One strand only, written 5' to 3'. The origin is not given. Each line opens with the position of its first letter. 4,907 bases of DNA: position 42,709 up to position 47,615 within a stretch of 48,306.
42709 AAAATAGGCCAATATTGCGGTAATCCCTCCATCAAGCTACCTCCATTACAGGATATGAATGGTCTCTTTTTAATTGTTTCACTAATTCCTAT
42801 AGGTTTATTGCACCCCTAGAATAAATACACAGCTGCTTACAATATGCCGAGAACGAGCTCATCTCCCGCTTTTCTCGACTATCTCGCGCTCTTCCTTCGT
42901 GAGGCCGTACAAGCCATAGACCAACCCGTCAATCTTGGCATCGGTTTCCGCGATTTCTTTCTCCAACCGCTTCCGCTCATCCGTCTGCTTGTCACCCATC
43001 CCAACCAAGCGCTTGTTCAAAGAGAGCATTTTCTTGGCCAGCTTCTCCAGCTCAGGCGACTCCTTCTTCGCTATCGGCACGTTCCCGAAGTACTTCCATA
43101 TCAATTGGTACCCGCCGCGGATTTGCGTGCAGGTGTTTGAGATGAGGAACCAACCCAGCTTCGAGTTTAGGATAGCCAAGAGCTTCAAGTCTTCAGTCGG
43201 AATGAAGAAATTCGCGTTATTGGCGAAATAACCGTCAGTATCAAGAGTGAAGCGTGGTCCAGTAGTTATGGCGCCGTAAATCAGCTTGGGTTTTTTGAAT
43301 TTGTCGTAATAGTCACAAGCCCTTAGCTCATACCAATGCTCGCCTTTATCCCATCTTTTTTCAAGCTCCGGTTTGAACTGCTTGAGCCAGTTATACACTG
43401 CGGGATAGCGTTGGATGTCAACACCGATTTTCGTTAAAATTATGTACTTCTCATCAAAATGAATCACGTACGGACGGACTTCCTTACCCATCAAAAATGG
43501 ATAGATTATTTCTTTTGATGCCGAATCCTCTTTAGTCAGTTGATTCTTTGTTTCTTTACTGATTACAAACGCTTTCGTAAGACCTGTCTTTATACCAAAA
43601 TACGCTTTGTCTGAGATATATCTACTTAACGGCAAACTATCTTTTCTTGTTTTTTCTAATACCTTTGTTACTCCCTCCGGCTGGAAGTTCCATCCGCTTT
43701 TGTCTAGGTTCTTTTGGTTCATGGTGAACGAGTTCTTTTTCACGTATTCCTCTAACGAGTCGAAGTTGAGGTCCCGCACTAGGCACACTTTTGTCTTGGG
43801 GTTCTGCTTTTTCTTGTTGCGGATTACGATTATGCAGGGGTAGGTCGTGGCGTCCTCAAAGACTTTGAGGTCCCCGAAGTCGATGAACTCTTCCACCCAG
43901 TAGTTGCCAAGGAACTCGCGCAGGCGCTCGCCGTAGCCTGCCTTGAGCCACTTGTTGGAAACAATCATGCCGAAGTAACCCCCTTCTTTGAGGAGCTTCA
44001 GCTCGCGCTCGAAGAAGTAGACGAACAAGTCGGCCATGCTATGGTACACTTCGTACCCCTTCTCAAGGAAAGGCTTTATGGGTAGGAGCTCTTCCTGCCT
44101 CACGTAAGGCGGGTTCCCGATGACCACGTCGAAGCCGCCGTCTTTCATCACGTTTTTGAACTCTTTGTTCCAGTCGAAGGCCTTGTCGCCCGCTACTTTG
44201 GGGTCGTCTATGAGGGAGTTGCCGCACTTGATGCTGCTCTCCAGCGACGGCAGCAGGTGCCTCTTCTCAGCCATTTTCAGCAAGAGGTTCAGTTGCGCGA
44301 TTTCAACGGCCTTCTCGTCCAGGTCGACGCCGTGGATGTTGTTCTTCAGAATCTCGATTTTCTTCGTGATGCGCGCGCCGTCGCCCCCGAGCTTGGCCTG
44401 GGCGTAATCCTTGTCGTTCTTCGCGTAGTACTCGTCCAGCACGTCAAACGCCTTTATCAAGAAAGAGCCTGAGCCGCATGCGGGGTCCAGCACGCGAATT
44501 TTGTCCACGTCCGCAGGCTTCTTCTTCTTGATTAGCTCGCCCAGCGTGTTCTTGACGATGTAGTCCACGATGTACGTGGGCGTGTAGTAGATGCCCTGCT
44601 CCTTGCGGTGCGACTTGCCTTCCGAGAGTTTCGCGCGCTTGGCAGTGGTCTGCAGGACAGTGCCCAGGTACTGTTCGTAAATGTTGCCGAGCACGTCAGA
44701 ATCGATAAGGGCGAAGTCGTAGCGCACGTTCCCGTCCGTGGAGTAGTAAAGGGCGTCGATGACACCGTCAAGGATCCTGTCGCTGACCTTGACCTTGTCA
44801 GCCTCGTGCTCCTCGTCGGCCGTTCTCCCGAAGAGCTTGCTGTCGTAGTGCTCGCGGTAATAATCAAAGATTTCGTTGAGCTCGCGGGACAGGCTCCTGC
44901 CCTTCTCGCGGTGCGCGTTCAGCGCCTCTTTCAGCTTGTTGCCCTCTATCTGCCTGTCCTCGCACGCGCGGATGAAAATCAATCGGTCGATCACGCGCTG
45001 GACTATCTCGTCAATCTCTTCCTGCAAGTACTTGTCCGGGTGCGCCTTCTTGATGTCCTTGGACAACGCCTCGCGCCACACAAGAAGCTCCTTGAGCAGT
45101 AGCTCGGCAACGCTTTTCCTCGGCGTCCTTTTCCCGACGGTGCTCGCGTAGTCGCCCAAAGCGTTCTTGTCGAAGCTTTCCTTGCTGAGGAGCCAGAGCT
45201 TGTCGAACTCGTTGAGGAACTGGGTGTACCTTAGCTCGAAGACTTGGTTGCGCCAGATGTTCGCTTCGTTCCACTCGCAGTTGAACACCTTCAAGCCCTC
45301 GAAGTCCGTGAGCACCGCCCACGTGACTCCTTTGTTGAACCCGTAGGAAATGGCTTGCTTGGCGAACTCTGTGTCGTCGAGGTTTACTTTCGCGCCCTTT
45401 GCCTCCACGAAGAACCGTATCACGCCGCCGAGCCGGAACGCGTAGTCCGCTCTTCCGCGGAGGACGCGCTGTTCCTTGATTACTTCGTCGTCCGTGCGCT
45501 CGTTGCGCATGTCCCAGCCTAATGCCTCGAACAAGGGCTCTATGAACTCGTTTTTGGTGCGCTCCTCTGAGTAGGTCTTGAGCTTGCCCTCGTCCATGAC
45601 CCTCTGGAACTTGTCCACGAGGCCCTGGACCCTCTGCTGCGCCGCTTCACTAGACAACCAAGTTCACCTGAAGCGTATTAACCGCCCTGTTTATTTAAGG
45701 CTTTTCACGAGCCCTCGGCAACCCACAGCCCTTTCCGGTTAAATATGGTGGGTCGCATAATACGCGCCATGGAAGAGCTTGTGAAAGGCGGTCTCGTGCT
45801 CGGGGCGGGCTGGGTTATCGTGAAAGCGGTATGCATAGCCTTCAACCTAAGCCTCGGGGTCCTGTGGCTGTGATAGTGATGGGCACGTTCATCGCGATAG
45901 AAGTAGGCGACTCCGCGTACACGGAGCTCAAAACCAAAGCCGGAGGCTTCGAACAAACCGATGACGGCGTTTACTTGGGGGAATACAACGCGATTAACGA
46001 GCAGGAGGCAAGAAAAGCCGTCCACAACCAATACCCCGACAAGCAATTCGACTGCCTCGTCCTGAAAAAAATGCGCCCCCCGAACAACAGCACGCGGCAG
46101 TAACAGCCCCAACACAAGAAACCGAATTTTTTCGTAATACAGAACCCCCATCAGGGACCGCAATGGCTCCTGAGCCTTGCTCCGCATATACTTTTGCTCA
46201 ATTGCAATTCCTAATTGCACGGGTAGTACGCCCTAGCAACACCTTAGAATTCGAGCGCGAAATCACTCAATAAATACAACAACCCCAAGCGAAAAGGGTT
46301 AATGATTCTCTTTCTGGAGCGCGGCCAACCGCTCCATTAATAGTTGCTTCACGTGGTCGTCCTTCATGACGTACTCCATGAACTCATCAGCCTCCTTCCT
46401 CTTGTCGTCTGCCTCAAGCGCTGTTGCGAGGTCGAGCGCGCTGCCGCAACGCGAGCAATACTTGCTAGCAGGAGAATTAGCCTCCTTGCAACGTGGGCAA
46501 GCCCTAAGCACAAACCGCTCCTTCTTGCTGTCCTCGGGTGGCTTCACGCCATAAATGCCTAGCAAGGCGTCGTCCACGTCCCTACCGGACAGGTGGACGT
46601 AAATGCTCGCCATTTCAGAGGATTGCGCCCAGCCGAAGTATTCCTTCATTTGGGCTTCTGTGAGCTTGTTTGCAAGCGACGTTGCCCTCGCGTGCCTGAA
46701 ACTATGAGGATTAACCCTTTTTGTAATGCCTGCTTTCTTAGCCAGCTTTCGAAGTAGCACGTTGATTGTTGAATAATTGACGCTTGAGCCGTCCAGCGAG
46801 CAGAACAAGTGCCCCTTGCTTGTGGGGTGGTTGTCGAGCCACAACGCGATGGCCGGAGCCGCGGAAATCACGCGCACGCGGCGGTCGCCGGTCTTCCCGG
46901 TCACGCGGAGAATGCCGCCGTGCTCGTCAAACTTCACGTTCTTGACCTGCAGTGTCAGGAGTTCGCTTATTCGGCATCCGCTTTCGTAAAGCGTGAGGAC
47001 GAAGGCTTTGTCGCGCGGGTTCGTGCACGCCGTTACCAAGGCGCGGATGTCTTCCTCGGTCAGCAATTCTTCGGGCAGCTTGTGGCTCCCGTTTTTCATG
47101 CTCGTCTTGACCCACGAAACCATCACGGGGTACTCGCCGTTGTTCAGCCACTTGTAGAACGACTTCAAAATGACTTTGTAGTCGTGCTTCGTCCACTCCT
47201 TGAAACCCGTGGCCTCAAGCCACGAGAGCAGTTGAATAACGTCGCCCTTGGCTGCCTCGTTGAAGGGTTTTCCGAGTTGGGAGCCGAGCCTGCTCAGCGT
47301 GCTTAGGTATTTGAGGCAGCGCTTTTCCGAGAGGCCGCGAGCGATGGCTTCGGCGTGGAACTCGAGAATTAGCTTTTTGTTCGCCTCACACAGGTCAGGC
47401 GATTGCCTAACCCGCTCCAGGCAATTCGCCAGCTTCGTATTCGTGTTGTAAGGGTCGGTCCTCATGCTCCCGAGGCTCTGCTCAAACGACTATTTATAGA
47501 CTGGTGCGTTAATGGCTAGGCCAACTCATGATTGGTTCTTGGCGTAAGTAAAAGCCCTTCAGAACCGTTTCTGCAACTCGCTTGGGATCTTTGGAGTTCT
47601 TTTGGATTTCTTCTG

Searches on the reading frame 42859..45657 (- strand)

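Call 48: search_protein_families(library=pfam, proteins=[window:42859-45657:-])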
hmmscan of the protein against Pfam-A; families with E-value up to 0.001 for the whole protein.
window:42859-45657:- (932 aa): 6 families
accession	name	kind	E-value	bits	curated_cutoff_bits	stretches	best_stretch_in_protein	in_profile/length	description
PF07669.17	Eco57I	-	2.7e-47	161.5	25.3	1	439-600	1-171/171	Eco57I restriction-modification methylase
PF02384.22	N6_Mtase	-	1.4e-23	84.1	20.4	1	320-652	3-266/311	N-6 DNA Methylase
PF20473.4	MmeI_Mtase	-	9.1e-13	48.4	27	1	383-522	17-149/259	MmeI, DNA-methyltransferase domain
PF12950.13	TaqI_C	-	3.9e-11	43.7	26.5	1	720-862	2-118/118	TaqI-like C-terminal specificity domain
PF01170.24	UPF0020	-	3.4e-07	30.6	22.3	1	388-458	31-96/197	RMKL-like, methyltransferase domain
PF20466.3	MmeI_TRD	-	0.00057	19.7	27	0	809-851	150-192/207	MmeI, target recognition domain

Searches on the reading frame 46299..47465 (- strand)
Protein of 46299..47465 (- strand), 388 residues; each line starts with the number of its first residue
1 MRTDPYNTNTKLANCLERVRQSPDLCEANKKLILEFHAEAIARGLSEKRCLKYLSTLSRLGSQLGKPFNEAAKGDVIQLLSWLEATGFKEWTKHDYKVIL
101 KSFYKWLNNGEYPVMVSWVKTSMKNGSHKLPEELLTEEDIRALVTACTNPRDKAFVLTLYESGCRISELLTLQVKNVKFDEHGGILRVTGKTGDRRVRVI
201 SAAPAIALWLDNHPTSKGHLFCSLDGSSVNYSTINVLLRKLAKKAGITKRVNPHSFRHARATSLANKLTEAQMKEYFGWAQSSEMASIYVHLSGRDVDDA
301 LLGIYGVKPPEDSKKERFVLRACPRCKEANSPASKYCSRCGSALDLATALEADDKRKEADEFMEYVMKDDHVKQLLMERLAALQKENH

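Call 48: search_protein_families(library=pfam, proteins=[window:46299-47465:-])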
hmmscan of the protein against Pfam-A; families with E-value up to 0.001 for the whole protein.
window:46299-47465:- (388 aa): 2 families
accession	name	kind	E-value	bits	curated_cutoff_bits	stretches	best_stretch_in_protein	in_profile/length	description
PF00589.27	Phage_integrase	-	8.2e-26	91.2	27.1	1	135-293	3-169/172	Phage integrase family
PF12773.13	DZR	-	0.0003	21.3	27.3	1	323-345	1-23/45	Double zinc ribbon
